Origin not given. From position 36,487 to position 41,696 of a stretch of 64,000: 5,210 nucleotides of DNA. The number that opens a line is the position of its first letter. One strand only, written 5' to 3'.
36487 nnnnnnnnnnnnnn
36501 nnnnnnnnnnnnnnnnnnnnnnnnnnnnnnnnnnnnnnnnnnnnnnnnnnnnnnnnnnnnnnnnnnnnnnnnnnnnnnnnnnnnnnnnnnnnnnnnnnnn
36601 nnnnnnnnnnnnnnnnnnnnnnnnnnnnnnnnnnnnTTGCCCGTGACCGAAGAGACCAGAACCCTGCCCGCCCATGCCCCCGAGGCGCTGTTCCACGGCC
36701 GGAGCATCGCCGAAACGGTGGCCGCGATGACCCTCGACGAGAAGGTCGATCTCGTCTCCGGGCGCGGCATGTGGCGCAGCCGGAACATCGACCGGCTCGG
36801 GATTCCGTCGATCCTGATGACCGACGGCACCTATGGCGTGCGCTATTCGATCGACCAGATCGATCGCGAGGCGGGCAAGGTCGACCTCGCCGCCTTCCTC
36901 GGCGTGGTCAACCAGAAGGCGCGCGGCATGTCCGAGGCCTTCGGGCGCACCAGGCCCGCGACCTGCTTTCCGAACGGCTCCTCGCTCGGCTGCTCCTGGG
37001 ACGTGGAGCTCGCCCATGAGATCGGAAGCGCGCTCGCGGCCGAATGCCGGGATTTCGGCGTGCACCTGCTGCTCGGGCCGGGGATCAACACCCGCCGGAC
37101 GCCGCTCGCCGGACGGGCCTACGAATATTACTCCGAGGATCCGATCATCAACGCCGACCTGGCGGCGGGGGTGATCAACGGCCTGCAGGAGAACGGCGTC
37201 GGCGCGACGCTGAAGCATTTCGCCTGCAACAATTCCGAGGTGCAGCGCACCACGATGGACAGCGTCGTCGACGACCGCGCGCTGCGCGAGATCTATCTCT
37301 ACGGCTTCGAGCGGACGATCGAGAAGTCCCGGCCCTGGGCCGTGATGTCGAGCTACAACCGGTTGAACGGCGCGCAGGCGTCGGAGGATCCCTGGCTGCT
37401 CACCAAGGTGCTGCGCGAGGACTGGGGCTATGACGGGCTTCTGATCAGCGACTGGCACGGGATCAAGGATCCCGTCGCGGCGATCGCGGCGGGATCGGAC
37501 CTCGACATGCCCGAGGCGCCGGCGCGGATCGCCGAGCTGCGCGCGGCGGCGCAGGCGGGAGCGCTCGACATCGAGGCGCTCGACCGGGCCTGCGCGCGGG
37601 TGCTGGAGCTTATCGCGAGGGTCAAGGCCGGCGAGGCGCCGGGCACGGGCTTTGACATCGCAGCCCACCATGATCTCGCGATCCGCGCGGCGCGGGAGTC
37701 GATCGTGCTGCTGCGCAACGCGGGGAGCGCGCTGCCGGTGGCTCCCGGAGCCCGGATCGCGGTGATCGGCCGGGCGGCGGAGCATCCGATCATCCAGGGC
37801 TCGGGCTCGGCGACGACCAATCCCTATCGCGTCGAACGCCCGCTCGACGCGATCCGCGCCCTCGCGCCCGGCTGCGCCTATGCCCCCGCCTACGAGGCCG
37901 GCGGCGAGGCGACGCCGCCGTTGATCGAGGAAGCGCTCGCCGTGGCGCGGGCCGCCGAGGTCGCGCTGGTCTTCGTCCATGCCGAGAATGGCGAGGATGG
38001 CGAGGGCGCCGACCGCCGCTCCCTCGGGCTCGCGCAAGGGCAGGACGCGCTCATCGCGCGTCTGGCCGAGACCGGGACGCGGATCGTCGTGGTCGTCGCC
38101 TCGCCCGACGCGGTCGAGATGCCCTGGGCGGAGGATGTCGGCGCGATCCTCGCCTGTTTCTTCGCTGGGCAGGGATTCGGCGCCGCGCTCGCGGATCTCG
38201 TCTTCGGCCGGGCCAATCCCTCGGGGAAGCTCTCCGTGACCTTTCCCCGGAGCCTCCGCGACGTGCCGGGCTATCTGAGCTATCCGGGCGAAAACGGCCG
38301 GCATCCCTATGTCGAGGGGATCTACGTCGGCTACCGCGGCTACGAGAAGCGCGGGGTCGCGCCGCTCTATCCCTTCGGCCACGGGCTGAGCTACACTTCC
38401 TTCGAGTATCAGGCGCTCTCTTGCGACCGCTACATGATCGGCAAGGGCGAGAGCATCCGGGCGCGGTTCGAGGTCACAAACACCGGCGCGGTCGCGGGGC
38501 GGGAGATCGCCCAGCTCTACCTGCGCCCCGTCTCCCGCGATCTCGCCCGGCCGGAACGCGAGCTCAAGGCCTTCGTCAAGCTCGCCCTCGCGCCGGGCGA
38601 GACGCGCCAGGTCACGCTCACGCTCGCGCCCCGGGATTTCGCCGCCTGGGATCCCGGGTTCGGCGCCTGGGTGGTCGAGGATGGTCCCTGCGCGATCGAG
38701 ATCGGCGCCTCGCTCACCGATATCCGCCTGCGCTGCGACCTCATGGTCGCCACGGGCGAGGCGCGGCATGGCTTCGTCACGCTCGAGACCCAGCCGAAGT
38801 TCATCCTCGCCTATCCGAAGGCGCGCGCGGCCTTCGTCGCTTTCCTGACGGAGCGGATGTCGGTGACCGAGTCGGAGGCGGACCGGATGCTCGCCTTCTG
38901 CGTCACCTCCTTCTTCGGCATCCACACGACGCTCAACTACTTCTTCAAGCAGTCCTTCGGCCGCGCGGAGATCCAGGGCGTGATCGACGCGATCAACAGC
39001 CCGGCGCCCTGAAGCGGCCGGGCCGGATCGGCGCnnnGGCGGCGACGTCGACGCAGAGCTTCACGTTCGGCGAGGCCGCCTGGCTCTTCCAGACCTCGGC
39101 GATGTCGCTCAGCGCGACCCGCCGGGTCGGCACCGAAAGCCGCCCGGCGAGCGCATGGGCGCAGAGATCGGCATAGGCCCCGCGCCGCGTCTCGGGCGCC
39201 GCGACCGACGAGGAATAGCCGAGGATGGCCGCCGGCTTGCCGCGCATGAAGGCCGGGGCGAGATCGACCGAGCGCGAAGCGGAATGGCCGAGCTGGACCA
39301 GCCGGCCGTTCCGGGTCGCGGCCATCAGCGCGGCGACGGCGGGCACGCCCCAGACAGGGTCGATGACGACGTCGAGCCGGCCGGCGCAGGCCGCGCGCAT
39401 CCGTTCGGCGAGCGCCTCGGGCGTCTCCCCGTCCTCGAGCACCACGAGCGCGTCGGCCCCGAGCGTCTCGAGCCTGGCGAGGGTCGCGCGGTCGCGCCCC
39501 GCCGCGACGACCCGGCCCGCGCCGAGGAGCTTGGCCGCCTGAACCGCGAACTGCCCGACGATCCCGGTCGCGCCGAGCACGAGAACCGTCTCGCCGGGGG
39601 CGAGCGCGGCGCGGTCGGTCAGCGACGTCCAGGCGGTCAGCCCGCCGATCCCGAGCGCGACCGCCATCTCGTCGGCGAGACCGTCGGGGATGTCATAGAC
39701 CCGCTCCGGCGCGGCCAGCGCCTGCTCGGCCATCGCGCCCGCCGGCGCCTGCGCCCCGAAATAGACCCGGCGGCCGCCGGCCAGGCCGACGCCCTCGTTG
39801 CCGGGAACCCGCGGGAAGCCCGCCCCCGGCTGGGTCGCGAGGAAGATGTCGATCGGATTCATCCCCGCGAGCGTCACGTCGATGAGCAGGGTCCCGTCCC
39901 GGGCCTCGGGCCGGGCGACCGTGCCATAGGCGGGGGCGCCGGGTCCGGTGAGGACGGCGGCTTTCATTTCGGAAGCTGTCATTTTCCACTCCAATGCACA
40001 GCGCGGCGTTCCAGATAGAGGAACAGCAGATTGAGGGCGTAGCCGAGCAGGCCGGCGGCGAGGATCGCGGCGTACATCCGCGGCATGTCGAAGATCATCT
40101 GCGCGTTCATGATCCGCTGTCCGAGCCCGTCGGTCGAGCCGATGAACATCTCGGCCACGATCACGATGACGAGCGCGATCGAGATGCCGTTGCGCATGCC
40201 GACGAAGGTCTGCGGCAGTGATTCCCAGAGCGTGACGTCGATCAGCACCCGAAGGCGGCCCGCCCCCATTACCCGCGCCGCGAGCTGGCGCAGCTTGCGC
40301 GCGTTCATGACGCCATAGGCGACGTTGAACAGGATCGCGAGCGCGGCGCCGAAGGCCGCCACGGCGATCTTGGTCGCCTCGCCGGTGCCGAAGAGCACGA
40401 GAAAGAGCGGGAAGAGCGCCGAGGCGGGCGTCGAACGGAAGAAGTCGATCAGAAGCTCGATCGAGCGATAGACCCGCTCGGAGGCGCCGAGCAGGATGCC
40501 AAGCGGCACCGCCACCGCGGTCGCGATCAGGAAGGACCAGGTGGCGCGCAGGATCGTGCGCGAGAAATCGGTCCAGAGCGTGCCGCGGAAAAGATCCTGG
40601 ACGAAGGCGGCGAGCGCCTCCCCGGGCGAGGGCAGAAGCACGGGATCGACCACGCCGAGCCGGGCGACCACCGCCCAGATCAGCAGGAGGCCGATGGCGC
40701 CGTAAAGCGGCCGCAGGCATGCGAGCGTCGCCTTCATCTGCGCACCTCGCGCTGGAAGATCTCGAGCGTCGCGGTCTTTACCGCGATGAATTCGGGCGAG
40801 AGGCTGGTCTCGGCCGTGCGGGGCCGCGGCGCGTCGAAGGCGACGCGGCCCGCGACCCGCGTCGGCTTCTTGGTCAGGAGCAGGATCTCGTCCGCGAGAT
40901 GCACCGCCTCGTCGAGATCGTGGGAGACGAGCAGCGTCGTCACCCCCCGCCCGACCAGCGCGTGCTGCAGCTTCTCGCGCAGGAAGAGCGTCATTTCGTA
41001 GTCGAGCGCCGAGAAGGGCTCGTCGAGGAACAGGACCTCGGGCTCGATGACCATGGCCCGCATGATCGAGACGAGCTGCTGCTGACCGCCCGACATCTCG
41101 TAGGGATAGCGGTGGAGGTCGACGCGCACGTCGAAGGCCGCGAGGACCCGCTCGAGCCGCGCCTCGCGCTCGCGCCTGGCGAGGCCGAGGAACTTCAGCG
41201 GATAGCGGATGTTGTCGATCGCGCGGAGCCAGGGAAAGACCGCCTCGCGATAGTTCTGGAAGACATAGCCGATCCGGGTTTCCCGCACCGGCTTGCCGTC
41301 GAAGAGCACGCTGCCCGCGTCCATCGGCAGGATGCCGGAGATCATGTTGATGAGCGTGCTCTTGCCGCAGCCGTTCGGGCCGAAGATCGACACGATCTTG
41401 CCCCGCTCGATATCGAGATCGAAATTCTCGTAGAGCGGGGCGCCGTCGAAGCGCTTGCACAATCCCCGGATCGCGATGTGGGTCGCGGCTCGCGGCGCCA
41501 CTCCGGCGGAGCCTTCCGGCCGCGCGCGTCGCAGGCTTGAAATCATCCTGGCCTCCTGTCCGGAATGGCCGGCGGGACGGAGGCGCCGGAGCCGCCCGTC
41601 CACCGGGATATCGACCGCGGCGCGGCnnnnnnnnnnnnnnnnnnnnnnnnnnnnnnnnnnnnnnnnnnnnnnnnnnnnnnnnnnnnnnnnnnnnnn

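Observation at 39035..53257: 16 co-directional genes (two importers, Rieske oxygenase, cyclase-type hydrolase, C-N hydrolase, tandem cupins, CoxG, CMD, QOR) facing an XRE-cupin regulator: an undescribed catabolic supercluster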

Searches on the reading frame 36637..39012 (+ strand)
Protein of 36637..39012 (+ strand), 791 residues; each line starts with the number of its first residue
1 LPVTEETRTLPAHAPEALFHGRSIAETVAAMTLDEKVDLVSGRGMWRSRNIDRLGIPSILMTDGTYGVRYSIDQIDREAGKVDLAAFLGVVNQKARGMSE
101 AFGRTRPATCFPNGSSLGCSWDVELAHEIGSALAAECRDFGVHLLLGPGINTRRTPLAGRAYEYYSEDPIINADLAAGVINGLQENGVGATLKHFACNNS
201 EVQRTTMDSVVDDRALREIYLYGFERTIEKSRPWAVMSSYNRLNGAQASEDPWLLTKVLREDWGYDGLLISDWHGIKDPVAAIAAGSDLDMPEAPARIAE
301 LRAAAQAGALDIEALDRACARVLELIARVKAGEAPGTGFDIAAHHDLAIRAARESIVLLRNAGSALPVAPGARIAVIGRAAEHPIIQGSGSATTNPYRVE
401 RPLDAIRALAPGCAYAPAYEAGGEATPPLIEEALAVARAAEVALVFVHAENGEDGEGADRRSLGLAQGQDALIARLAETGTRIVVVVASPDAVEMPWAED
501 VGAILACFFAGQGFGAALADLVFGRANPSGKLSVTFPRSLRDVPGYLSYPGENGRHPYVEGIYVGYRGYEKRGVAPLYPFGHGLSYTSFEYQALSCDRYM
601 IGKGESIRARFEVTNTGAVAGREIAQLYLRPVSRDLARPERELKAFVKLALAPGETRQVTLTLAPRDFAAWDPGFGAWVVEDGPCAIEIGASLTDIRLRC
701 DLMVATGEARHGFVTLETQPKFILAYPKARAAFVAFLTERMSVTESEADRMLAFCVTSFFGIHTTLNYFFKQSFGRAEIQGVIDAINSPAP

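Call 63: search_protein_families(library=ncbifam, max_evalue=1e-10, proteins=[window:36637-39012:+])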
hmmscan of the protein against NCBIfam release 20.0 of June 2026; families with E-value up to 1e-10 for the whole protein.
window:36637-39012:+ (791 aa): 8 families
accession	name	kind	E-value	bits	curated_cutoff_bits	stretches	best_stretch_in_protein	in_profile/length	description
NF041610.1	alph_arabinopyran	equivalog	4.2e-181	603.8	1300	1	31-705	3-654/738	exo-alpha-(1->6)-L-arabinopyranosidase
NF052330.1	BetGlucosiCelf0468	equivalog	2.3e-136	456.1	1300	2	105-427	51-392/817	beta-d-glucosidase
NF052329.1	XyloArabinsidase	equivalog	1.8e-92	310.7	1050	1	108-710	108-736/750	beta-xylosidase/alpha-l-arabinosidase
NF011678.0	PRK15098.1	equivalog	1.8e-78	264.8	666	2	427-692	489-753/765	beta-glucosidase BglX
NF052331.1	Bet13-16Glucosase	equivalog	1.2e-75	255.2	1330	2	424-698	479-742/750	exo-beta-d-1,3/1,6-glucosidase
NF041776.1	xylosidase_Xyl3A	equivalog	4.4e-75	253.2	1250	2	456-695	612-838/846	xylan 1,4-beta-xylosidase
NF041579.1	betaxyl_Flavo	equivalog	6.3e-69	232.9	1350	2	343-696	352-706/716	beta-xylosidase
NF003740.0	PRK05337.1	equivalog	1.8e-11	43.8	207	1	122-275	96-253/340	beta-N-acetylhexosaminidase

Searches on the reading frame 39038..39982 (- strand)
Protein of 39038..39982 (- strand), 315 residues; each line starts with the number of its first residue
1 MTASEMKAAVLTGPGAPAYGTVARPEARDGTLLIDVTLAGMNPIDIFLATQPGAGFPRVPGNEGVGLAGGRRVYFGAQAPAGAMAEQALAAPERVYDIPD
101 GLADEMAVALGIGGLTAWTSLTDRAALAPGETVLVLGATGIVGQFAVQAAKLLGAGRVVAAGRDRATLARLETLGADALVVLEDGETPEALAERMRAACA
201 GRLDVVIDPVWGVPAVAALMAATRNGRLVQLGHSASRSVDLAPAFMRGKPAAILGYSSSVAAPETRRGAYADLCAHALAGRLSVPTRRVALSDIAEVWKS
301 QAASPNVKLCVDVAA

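Call 5: search_protein_families(library=pfam, proteins=[window:39038-39982:-])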
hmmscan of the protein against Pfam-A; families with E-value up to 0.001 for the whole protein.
seq(315 aa): 2 families
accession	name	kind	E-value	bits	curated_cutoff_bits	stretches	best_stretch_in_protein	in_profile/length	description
PF00107.32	ADH_zinc_N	-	5.6e-14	52.6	31.8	1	142-247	2-105/129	Zinc-binding dehydrogenase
PF13602.12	ADH_zinc_N_2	-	5.4e-05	24.6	27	1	174-298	1-120/134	Zinc-binding dehydrogenase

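Call 6: search_protein_families(library=ncbifam, max_evalue=0.00001, proteins=[window:39038-39982:-])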
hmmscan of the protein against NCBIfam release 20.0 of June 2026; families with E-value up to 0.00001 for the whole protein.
seq(315 aa): 20 families
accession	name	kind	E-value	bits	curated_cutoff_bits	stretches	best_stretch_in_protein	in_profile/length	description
TIGR02824.1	quinone_pig3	subfamily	2.5e-23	82.6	296.8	1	18-241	16-247/325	putative NAD(P)H quinone oxidoreductase, PIG3 family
TIGR02823.1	oxido_YhdH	subfamily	4.6e-17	61.9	297.25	1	80-300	93-310/324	acrylyl-CoA reductase family protein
NF041172.1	AcrlCoa_red_Thmprot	equivalog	7e-13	48.2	500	1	81-247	115-272/334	acryloyl-CoA reductase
NF058644.1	CurcmRedCuraProt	equivalog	1.9e-12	46.9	440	1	109-213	121-221/336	NADPH-dependent curcumin/dihydrocurcumin reductase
NF008024.0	PRK10754.1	subfamily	1.9e-11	43.6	348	1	68-237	80-244/327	NADPH:quinone reductase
NF006940.0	PRK09422.1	equivalog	5.5e-11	42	344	1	81-233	114-261/338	alcohol dehydrogenase AdhP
NF010344.0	PRK13771.1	subfamily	6.9e-11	41.7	349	1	78-235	112-258/334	putative alcohol dehydrogenase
TIGR01751.1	crot-CoA-red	equivalog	1.9e-10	40.1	378.55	1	72-190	130-249/398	crotonyl-CoA carboxylase/reductase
NF041183.1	Pks2_ls1_myc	equivalog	2.1e-10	38.1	2400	1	92-234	1507-1645/2086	sulfolipid-1 biosynthesis phthioceranic/hydroxyphthioceranic acid synthase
TIGR02825.1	B4_12hDH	equivalog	5.1e-10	39.2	579.85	1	98-232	108-239/327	leukotriene B4 12-hydroxydehydrogenase/15-oxo-prostaglandin 13-reductase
TIGR02817.1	adh_fam_1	subfamily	6.3e-10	39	284.05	1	23-180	23-199/336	zinc-binding alcohol dehydrogenase family protein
TIGR03989.1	Rxyl_3153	subfamily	6.4e-10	38.8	440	1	81-240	138-297/370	NDMA-dependent alcohol dehydrogenase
NF051456.1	acrylyl_AcuI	equivalog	5.1e-09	35.4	440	1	81-297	95-307/325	acrylyl-CoA reductase (NADPH)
NF007489.0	PRK10083.1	equivalog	7.5e-09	35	376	1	82-238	115-265/339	Zn-dependent oxidoreductase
TIGR03451.1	mycoS_dep_FDH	equivalog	1.3e-08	34.1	512.9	1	81-235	128-279/358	S-(hydroxymethyl)mycothiol dehydrogenase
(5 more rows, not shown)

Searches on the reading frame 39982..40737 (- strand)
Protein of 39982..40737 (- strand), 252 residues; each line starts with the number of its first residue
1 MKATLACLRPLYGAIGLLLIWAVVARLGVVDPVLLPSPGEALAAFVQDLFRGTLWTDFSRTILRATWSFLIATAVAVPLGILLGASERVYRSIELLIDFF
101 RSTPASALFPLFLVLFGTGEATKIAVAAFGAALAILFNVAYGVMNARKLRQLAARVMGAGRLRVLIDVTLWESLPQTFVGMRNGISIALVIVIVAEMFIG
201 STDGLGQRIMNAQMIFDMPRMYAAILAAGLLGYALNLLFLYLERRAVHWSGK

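Call 5: search_protein_families(library=pfam, proteins=[window:39982-40737:-])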
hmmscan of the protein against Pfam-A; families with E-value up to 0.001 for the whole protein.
seq(252 aa): 1 family
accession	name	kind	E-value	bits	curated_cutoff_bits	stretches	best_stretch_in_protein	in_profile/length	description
PF00528.27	BPD_transp_1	-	2.4e-20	73.5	26.4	1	76-246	1-182/184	Binding-protein-dependent transport system inner membrane component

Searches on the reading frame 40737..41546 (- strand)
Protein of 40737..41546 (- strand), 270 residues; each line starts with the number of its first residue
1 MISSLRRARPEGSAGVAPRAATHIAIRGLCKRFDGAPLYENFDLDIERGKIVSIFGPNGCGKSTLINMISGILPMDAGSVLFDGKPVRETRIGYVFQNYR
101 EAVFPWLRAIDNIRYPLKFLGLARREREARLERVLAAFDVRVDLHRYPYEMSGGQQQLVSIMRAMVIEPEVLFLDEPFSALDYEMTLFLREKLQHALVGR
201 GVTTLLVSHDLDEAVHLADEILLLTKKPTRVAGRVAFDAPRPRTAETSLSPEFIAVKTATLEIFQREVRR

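Call 5: search_protein_families(library=pfam, proteins=[window:40737-41546:-])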
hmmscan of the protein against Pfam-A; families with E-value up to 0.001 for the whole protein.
seq(270 aa): 5 families
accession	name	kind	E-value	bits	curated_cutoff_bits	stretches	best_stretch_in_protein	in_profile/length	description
PF00005.33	ABC_tran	-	9e-32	111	25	1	40-178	2-136/137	ABC transporter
PF13304.12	AAA_21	-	2.8e-07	31.3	27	0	52-85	2-38/304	AAA domain, putative AbiEii toxin, Type IV TA system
PF13476.12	AAA_23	-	8.4e-06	27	27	1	39-71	10-41/201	AAA domain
PF02463.25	SMC_N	-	0.00017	21.6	40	0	50-73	25-48/220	RecF/RecN/SMC N terminal domain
PF13555.12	AAA_29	-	0.00096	19.3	27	0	42-73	15-46/61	P-loop containing region of AAA domain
